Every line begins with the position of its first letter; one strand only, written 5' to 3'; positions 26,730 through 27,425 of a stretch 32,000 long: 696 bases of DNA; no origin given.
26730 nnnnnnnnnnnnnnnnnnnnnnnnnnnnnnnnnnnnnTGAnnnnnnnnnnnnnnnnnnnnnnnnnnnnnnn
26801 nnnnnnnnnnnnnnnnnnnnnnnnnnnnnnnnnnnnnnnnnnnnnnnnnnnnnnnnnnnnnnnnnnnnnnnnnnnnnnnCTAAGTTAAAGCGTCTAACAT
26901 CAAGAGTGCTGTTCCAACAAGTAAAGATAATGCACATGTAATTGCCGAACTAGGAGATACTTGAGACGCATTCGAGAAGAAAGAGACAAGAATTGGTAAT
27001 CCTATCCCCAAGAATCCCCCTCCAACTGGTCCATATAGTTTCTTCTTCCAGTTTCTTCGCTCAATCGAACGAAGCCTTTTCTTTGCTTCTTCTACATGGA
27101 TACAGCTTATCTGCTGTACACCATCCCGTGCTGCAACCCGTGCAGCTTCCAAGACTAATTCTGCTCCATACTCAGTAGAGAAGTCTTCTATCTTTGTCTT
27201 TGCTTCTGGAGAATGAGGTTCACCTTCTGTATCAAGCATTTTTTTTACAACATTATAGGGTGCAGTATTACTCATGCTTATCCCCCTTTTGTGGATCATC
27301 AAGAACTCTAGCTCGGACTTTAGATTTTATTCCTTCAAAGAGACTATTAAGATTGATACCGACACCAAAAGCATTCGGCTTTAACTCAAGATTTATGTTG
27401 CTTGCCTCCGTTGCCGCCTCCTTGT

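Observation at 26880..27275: The ROCO partner looks like a membrane-anchored histone fold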

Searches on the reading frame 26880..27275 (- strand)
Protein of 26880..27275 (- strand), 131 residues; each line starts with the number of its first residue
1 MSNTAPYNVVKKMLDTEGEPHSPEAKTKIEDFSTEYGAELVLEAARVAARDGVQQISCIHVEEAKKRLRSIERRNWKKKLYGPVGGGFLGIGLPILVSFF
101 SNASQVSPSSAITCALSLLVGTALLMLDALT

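Call 3: search_protein_families(library=pfam, proteins=[window:26880-27275:-], max_evalue=1)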
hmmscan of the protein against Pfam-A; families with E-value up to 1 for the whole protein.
window:26880-27275:- (131 aa): 1 family
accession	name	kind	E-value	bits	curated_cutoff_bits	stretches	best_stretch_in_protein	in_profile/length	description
PF20436.4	LonB_AAA-LID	-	0.019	15.4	22.4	1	38-65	32-59/65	Archaeal LonB, AAA+ ATPase LID domain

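Call 4: search_solved_structures(query=window:26883-27275:-, max_evalue=10, show_alignments=3)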
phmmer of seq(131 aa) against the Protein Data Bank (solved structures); distinct sequences matched with E-value up to 10: 1.
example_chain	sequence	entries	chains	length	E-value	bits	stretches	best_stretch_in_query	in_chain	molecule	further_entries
5cwn_A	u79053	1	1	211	0.41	14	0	11-50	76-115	Designed helical repeat protein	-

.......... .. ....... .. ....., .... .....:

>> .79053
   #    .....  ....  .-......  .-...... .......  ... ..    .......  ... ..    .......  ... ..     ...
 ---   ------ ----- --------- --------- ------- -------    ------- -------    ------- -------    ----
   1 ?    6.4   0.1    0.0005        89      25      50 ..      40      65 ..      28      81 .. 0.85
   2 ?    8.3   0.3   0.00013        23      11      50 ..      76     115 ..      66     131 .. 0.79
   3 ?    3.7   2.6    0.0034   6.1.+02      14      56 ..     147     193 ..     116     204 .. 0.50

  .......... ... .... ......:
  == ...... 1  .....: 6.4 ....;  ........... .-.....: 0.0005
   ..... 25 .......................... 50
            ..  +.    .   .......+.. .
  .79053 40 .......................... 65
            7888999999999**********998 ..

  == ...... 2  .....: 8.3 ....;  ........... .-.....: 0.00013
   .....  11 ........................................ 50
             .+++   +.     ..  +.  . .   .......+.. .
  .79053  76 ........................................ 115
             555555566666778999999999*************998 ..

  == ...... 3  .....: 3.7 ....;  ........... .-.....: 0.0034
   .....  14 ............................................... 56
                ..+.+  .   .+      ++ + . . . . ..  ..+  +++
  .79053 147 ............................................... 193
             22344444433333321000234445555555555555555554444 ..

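Call 5: find_homologous_proteins(query=window:26883-27275:-, max_evalue=0.01)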
Query seq(131 aa) (131 aa): 16 proteins with E <= 0.01 among 79 candidates.
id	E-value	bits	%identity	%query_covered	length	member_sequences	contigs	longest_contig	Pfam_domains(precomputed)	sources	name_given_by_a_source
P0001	7.2e-70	250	90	100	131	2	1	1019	-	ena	-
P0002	2.8e-51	190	71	100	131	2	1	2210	-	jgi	jgi:hypothetical protein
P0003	5.1e-51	190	73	100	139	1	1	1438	-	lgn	-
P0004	3.9e-46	174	70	100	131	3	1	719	-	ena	-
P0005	6.5e-45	170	63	100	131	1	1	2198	-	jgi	jgi:hypothetical protein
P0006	2.4e-44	168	63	100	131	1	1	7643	-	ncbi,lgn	-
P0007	4.4e-42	161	63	100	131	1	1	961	-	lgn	-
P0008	4.8e-42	161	60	100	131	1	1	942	-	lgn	-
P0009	8.6e-42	160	62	100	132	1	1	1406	-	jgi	jgi:hypothetical protein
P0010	9.4e-42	160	63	100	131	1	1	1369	-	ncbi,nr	ncbi:MAG: hypothetical protein D3922_12660 [Candidatus Electrothrix sp. AR1]|nr:hypothetical protein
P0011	1.2e-40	156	60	100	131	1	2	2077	-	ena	-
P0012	1.1e-39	153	58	100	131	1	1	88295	-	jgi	jgi:hypothetical protein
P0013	3.0e-36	142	56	100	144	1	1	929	-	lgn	-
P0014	9.9e-36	140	56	100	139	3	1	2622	-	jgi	jgi:hypothetical protein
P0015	1.5e-35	140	60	85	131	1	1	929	-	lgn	-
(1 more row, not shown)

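Call 6: search_protein_families(library=ncbifam, proteins=[window:26880-27275:-], max_evalue=1)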
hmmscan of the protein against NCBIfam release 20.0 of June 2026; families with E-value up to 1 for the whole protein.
window:26880-27275:- (131 aa): 1 family
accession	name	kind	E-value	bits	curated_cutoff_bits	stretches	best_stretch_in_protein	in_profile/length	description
NF005080.0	PRK06512.1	equivalog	0.17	11.6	218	1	24-82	59-114/222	thiamine phosphate synthase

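Call 7: search_protein_families(library=padloc, proteins=[window:26880-27275:-], max_evalue=1)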
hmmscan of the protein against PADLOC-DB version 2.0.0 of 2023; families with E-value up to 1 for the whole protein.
window:26880-27275:- (131 aa): 0 families

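Call 11: search_solved_structures(query=A1, max_evalue=10, show_alignments=5)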
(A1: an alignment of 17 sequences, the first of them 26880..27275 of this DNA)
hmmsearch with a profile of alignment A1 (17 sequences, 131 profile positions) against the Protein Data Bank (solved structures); distinct sequences matched with E-value up to 10: 19.
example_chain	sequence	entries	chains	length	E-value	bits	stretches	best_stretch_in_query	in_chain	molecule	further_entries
6k0r_A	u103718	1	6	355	0.071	16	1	7-64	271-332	RuvB-like 1,RuvB-like 1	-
2xsz_A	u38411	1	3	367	0.075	15.9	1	7-64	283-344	RUVB-LIKE 1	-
9hpo_A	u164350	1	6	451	0.096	15.6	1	7-64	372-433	RuvB-like 1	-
9ge5_A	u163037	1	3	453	0.096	15.6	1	7-64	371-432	RuvB-like 1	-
2c9o_A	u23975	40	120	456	0.097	15.6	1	7-64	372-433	RUVB-LIKE 1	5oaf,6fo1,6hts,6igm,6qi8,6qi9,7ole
9ema_A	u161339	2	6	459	0.098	15.6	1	7-64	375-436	RuvB-like 1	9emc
7aho_A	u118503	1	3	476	0.1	15.5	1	7-64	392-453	RuvB-like 1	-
1hta_A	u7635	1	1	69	0.14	15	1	17-67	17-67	HISTONE HMFA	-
1b67_A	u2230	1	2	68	0.16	14.9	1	17-67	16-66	PROTEIN (HISTONE HMFA)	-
1a7w_A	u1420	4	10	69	0.54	13.2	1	18-69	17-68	HISTONE HMFB | PROTEIN (HISTONE HMFB) | HISTONE B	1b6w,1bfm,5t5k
6uxf_A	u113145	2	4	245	0.65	12.9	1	31-72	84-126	Vibrio meotecus sp. RC341 NucC | Vibrio metoecus sp. RC341 NucC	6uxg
24yw_T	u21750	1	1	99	0.96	12.4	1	20-90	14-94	Large ribosomal subunit protein uL23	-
1jzu_A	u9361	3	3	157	1.3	11.9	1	15-49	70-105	lipocalin Q83 | Extracellular fatty acid-binding protein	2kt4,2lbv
3hdt_A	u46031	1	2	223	1.6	11.6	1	42-82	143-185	putative kinase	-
9e5c_5p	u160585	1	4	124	1.7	11.6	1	46-94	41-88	Dynein light chain, putative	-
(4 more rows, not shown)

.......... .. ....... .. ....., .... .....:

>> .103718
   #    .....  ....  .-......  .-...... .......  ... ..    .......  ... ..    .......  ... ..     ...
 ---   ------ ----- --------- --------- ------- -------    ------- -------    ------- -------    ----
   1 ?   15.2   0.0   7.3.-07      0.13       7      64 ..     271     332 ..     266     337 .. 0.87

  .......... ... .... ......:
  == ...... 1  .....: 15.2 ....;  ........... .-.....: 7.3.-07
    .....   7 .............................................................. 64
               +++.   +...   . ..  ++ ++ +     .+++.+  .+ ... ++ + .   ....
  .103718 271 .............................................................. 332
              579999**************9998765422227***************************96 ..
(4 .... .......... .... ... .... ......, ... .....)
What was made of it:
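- The clade profile finds HMfA and HMfB in the same register, but weakly (E = 0.14 and 0.54, call 11). With the clade profile, RuvBL1 is the top PDB hit (E = 0.07, call 11).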

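Call 13: search_protein_families(library=pfam, alignment_id=A1, max_evalue=10)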
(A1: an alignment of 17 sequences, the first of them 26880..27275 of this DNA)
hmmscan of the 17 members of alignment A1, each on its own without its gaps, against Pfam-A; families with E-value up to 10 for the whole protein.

A. member 1, window:26880-27275:- (131 aa): 1 family
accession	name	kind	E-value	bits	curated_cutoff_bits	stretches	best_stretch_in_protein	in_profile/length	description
PF20436.4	LonB_AAA-LID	-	0.019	15.4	22.4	1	38-65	32-59/65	Archaeal LonB, AAA+ ATPase LID domain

B. families by the number of members that match (of 17 scanned): 15 families
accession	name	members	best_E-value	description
PF20436.4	LonB_AAA-LID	14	0.0073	Archaeal LonB, AAA+ ATPase LID domain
PF22703.2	Cdc6_lid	10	0.0029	Cdc6 AAA+ ATPase-type lid domain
PF12650.12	DUF3784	8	0.01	Domain of unknown function (DUF3784)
PF01212.27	Beta_elim_lyase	3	0.024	Beta-eliminating lyase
PF19979.4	DUF6415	3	0.072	Family of unknown function (DUF6415)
PF14633.12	SH2_2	3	0.098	SH2 domain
PF00808.29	CBFD_NFYB_HMF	2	0.0063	Histone-like transcription factor (CBF/NF-Y) and archaeal histone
PF11893.13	DUF3413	1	0.01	Domain of unknown function (DUF3413)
PF02291.21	TFIID-31kDa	1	0.098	Transcription initiation factor IID, 31kD subunit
PF16022.11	DUF4783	1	0.13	Domain of unknown function (DUF4783)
PF09720.15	Unstab_antitox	1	0.17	Putative addiction module component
PF04650.22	YSIRK_signal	1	0.35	YSIRK type signal peptide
PF07219.19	HemY_N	1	0.83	HemY protein N-terminus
PF05739.25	SNARE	1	1.3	SNARE domain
PF14023.12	Bestrophin-like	1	8.4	Bestrophin-like domain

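Call 15: find_encoding_contigs(protein=P0012, flank=8000, max_places=3)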
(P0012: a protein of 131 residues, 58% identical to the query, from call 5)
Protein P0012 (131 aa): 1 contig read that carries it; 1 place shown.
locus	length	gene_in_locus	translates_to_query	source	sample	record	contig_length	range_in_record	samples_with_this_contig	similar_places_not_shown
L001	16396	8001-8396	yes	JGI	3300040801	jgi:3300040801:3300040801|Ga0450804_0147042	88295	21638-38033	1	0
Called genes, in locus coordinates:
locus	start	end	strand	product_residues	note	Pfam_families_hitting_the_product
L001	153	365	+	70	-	-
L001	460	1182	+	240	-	PF11535:Calci_bind_CcbP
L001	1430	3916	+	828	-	PF23598:LRR_14, PF13855:LRR_8, PF13855:LRR_8, PF23598:LRR_14, PF12799:LRR_4, PF13855:LRR_8, PF23598:LRR_14, PF13855:LRR_8, +15 more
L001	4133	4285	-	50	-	-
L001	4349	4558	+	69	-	-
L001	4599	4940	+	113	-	PF21814:DUF6883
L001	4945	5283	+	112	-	PF16277:DUF4926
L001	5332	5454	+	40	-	-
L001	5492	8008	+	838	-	PF13855:LRR_8, PF23598:LRR_14, PF13855:LRR_8, PF23598:LRR_14, PF12799:LRR_4, PF13855:LRR_8, PF23598:LRR_14, PF00025:Arf, +12 more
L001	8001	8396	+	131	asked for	-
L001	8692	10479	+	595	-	PF00920:ILVD_EDD_N, PF24877:ILV_EDD_C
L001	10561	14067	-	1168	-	PF14827:dCache_3, PF08447:PAS_3, PF00989:PAS, PF08448:PAS_4, PF00512:HisKA, PF02518:HATPase_c, PF00072:Response_reg, PF01627:Hpt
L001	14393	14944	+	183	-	-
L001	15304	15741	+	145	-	-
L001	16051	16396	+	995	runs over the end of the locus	PF13229:Beta_helix, PF05048:NosD, PF13229:Beta_helix, PF18911:PKD_4 (weak), PF22352:K319L-like_PKD (weak), PF18911:PKD_4 (weak), PF05048:NosD, PF13229:Beta_helix, +3 more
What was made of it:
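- Closest known: Bacterial LRR-AP-GTPase. Same: Found in a filamentous multicellular bacterium, with paralogues present (call 15).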

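Call 16: find_encoding_contigs(protein=P0006, flank=8000, max_places=3)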
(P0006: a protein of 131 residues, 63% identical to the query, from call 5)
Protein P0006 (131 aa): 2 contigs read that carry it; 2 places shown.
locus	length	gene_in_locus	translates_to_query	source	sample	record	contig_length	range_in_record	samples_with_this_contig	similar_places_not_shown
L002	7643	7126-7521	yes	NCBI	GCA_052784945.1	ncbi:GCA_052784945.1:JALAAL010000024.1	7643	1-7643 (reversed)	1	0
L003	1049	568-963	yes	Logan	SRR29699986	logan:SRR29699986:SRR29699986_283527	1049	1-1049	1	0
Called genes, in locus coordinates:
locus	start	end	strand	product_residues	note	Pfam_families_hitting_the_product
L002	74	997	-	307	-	PF00515:TPR_1 (faint), PF07719:TPR_2 (faint), PF13374:TPR_10 (faint), PF13424:TPR_12 (faint)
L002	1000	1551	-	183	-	-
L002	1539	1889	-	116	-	PF01022:HTH_5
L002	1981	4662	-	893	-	PF01368:DHH, PF12627:PolyA_pol_RNAbd (faint), PF02272:DHHA1 (faint), PF00571:CBS, PF01743:PolyA_pol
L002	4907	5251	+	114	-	-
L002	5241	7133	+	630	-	PF00025:Arf, PF00071:Ras, PF08477:Roc, PF16095:COR-A, PF25497:COR-B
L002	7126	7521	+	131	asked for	-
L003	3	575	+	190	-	?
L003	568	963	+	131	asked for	-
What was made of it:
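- This ROCO has no effector domain of its own (call 3), and no other conserved neighbour that could act as output was seen across the loci (calls 15, 16).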

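Call 17: predict_structure(alignment_id=A1)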
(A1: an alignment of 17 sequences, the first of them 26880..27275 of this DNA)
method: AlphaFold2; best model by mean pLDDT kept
length: 131 residues; sequences in the alignment: 17
mean_pLDDT: 60.5   pTM: 0.37
mean pLDDT of the five models: 60.5, 59.1, 58.8, 57.1, 56.5
residues with pLDDT >= 90: 0; 70-90: 36; 50-70: 73; < 50: 22
segments of 3 or more residues with pLDDT < 50: 1-6, 84-92, 128-131
pLDDT, mean of each block of 10 residues (from residue 1): 43 52 59 62 75 71 76 63 47 55 61 69 55 42
secondary structure, 60 per line:
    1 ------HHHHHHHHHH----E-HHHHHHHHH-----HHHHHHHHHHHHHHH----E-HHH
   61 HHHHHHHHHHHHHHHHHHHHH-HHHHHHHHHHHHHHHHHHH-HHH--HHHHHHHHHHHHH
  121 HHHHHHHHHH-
elements in order: H7-16 H23-31 H37-51 H58-81 H83-101 H108-130
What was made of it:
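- On Histone fold: The earlier shallow model disagreed, but at pLDDT 60 (call 17).
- The shallow-alignment AF2 model has alpha2 broken at residues 32-36 and a 21/56 bridge (call 17).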

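Call 18: search_protein_representatives(alignment_id=A1)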
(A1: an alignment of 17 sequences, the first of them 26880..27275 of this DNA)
Query: 17 sequences, 131 profile positions. Proteins with E-value up to 0.001 (for the whole library): 321; up to 1e-10: 17; up to 1e-30: 1. The best 150 are listed.
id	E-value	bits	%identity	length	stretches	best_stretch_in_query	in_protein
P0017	2.6e-65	234.3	-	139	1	1-130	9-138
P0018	6.8e-30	119.6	-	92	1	1-73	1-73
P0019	9.6e-29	115.9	-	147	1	10-129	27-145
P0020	8.4e-26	106.4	-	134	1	10-127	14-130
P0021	9.4e-26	106.3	-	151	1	6-91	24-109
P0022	1.1e-20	89.8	-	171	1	8-127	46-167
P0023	6.8e-19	84.1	-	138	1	3-128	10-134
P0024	3.4e-15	72.1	-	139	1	10-129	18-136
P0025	8.2e-15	70.9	-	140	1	12-130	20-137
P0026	3.9e-13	65.4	-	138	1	13-124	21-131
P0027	4.4e-13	65.3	-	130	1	19-130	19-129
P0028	2.5e-12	62.8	-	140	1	11-130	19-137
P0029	1.0e-11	60.8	-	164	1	8-128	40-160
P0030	1.9e-11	60.0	-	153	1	13-126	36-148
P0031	2.3e-11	59.7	-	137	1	16-124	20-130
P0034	1.1e-10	57.5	-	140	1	13-129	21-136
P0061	1.8e-08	50.3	-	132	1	8-103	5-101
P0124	1.3e-06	44.3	-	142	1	22-125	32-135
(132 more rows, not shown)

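Call 21: fold_search(model_id=the predicted structure, library=pdb)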
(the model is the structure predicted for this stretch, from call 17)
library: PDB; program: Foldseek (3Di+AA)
matches with E <= 10: 1371; with E <= 0.001: 0
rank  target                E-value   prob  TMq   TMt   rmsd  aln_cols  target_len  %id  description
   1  7zi4_C                1.7e-01  0.98  0.39  0.13   4.7        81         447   25  Cryo-EM structure of the human INO80 complex bound to a WT nucleosome (released 2023-04-19)
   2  6hts_A                1.8e-01  0.99  0.42  0.14   3.5        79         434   23  Cryo-EM structure of the human INO80 complex bound to nucleosome (released 2018-11-07)
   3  6hts_C                1.8e-01  0.99  0.41  0.14   3.6        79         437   23  Cryo-EM structure of the human INO80 complex bound to nucleosome (released 2018-11-07)
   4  8oo7_E                1.9e-01  0.98  0.44  0.15   4.1        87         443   18  CryoEM Structure INO80core Hexasome complex composite model state1 (released 2023-07-26)
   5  8xvg_A                2.1e-01  0.99  0.38  0.12   2.5        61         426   30  Structure of human NuA4/TIP60 complex (released 2024-07-24)
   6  2xsz_B                2.1e-01  0.99  0.42  0.19   3.7        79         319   23  The dodecameric human RuvBL1:RuvBL2 complex with truncated domains II (released 2011-10-05)
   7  9c57_A                2.2e-01  1.00  0.39  0.13   2.5        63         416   27  Reconstituted P400 Subcomplex of the human TIP60 complex (released 2024-08-21)
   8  9cac_E                2.2e-01  1.00  0.39  0.13   2.4        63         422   28  Cryo-EM structure of the RuvBL lobe of the native human TIP60 complex (composite structure) (released 2025-06-18)
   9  4wvy_A                2.2e-01  0.98  0.39  0.13   3.6        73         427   22  Double-heterohexameric rings of full-length Rvb1(ATP)/Rvb2(apo) (released 2015-02-18)
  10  5t5k_A                2.2e-01  0.84  0.26  0.49  12.3        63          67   24  Structure of histone-based chromatin in Archaea (released 2017-08-23)
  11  9ema_A                2.4e-01  0.97  0.38  0.17   4.8        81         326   23  RUVBL1/2 in complex with ATP and CB-6644 inhibitor (released 2024-05-15)
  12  9c57_C                2.5e-01  0.99  0.39  0.13   2.5        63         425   27  Reconstituted P400 Subcomplex of the human TIP60 complex (released 2024-08-21)
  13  8qr1_I                2.5e-01  0.99  0.39  0.13   2.5        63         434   27  Cryo-EM structure of the human Tip60 complex (released 2024-08-07)
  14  9cac_G                2.7e-01  0.99  0.39  0.13   2.4        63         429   28  Cryo-EM structure of the RuvBL lobe of the native human TIP60 complex (composite structure) (released 2025-06-18)
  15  6igm_C                2.7e-01  0.99  0.39  0.15   2.5        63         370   28  Cryo-EM Structure of Human SRCAP Complex (released 2019-07-24)
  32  8vo0_M                3.9e-01  0.41  0.26  0.38  18.3        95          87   19  H3K36me3-modified nucleosome bound to PRC2_AJ1-450 with histone H3 tail disengaged (released 2025-01-22)
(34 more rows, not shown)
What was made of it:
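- With the shallow 17-sequence alignment, AF2 gave a compact AAA+-lid-like bundle (pLDDT 60, calls 17, 21). It superposes on RuvBL1 lids at 2.5 A over 63 columns (call 21).
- Tried and rejected: I set it aside after the 52-sequence model (calls 17, 21 against 53, 56).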

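Call 25: search_solved_structures(query=A2, max_evalue=10, show_alignments=3)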
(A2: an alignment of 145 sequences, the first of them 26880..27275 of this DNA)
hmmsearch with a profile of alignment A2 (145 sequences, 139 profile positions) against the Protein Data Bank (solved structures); distinct sequences matched with E-value up to 10: 377 (the best 60 are shown).
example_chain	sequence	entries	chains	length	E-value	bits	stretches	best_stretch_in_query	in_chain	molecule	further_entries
8grq_D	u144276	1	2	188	1.1e-06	31.8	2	27-80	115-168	H2B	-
1b67_A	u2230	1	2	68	4.7e-05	26.5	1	20-75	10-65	PROTEIN (HISTONE HMFA)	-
1hta_A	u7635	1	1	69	4.9e-05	26.4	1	20-75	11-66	HISTONE HMFA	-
1a7w_A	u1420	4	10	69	5.8e-05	26.2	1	20-76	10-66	HISTONE HMFB | PROTEIN (HISTONE HMFB) | HISTONE B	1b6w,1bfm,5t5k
1ku5_A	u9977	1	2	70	9.3e-05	25.5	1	18-73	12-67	HPhA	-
7wlr_D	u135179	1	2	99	0.00014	25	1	18-80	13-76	Histone H2B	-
9lox_D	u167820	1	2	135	0.00019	24.5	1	12-81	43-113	Histone H2B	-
9lrv_D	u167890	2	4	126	0.00036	23.6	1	12-78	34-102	Histone H2B-alpha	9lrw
9qv5_A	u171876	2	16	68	0.00045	23.3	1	16-75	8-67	Archaeal histone A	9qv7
9qv6_A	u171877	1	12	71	0.00049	23.2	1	16-75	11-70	Archaeal histone A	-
4wnn_B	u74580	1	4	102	0.00084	22.4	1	12-78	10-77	Histone H2B.1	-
8vlr_D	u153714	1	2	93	0.00094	22.3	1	27-80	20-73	Histone H2B type 1-A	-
5g49_A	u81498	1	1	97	0.001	22.1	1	10-77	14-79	NUCLEAR TRANSCRIPTION FACTOR Y SUBUNIT B-6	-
3wkj_D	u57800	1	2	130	0.0012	22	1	18-80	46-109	Histone H2B type 1-A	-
5gsu_D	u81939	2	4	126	0.0012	22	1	18-80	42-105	Histone H2B type 1-A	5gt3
8ua7_A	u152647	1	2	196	0.0062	19.6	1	20-69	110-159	Histone H3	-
4kud_A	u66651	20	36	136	0.0097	19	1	12-75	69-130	Histone H3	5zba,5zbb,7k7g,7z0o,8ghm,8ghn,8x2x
4jjn_A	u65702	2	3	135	0.0099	19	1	12-75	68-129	Histone H3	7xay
7e9c_A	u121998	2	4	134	0.011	18.8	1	12-75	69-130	Histone H3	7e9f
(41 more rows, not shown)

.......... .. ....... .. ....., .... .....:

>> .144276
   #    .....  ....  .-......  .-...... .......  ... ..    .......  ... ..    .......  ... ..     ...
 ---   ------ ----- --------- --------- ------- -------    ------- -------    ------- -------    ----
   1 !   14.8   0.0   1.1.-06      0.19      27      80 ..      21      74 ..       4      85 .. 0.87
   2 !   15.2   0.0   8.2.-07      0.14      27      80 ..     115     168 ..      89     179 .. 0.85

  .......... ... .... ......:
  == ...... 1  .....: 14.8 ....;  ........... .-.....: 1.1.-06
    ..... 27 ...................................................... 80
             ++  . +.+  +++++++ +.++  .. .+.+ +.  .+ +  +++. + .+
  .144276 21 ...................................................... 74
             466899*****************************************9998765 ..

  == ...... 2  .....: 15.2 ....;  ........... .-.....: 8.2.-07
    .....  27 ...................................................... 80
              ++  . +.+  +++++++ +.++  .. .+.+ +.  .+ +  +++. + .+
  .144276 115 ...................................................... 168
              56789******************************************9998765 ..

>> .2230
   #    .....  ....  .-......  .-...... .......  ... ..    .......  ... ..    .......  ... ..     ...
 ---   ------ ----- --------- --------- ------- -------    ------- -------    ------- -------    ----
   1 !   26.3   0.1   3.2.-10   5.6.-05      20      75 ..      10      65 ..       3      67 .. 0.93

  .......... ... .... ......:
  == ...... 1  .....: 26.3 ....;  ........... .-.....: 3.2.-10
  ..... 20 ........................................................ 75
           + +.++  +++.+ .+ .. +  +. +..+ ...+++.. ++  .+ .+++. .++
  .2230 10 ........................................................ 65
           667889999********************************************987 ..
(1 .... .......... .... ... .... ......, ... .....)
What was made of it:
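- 27066..27275 (-): Cytoplasmic histone-fold domain, aa 1-70: alpha1 7-15, L1 16-22, alpha2 23-50, L2 51-57, alpha3 from 58. The family profile hits PDB histones at E = 1e-6 to 1e-4 (call 25).
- On Histone fold: Family profile against PDB: H2B 1.1e-6, HMfA 4.7e-5, HMfB 5.8e-5, and the best 60 hits are all histone-fold proteins (call 25).
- All of the best 60 PDB hits are histone-fold proteins (call 25). All significant profile hits are histones (call 25).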

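Call 26: search_protein_families(library=pfam, alignment_id=A2, max_evalue=1)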
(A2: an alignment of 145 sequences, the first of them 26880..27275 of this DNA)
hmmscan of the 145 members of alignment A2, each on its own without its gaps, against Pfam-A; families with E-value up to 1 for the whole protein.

A. member 1, window:26880-27275:- (131 aa): 1 family
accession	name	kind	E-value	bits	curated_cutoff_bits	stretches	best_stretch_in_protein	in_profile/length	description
PF20436.4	LonB_AAA-LID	-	0.019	15.4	22.4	1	38-65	32-59/65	Archaeal LonB, AAA+ ATPase LID domain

B. families by the number of members that match (of 145 scanned): 168 families (the first 25 are shown)
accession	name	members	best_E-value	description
PF20436.4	LonB_AAA-LID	62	2.1e-05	Archaeal LonB, AAA+ ATPase LID domain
PF00808.29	CBFD_NFYB_HMF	33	0.00029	Histone-like transcription factor (CBF/NF-Y) and archaeal histone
PF22703.2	Cdc6_lid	31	0.0028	Cdc6 AAA+ ATPase-type lid domain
PF00125.30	Histone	16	9.3e-05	Core histone H2A/H2B/H3/H4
PF17856.7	TIP49_C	8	9.3e-05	TIP49 AAA-lid domain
PF13515.12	FUSC_2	8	0.0021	Fusaric acid resistance protein-like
PF03847.19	TFIID_20kDa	6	0.00074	Transcription initiation factor TFIID subunit A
PF20990.2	DUF2207_C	6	0.0077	Predicted membrane protein (DUF2207) C-terminal domain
PF09925.14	DUF2157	5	0.003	Predicted membrane protein (DUF2157)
PF14023.12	Bestrophin-like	4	0.0062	Bestrophin-like domain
PF12650.12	DUF3784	4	0.01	Domain of unknown function (DUF3784)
PF09123.17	DUF1931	4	0.011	Domain of unknown function (DUF1931)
PF19382.4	DUF5957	4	0.04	Family of unknown function (DUF5957)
PF02269.22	TFIID-18kDa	4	0.054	Transcription initiation factor IID, 18kD subunit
PF14074.11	DUF4257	3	0.0021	Protein of unknown function (DUF4257)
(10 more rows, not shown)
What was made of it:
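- Closest known: C-terminal lid domain of AAA+ ATPases. Same: Shared helix-strand-helix motif and weak sequence similarity (calls 11, 13, 26).
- Per-member Pfam hits include CBFD_NFYB_HMF in 33 of 145 members and Histone in 16 of 145 (call 26). Sub-threshold Pfam hits to AAA+ lid families outnumber those to histone families (LonB lid 62 of 145 members, call 26). Sub-threshold hits to LonB_AAA-LID occur in 62 of 145 members and to Cdc6_lid in 31 of 145 (call 26).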
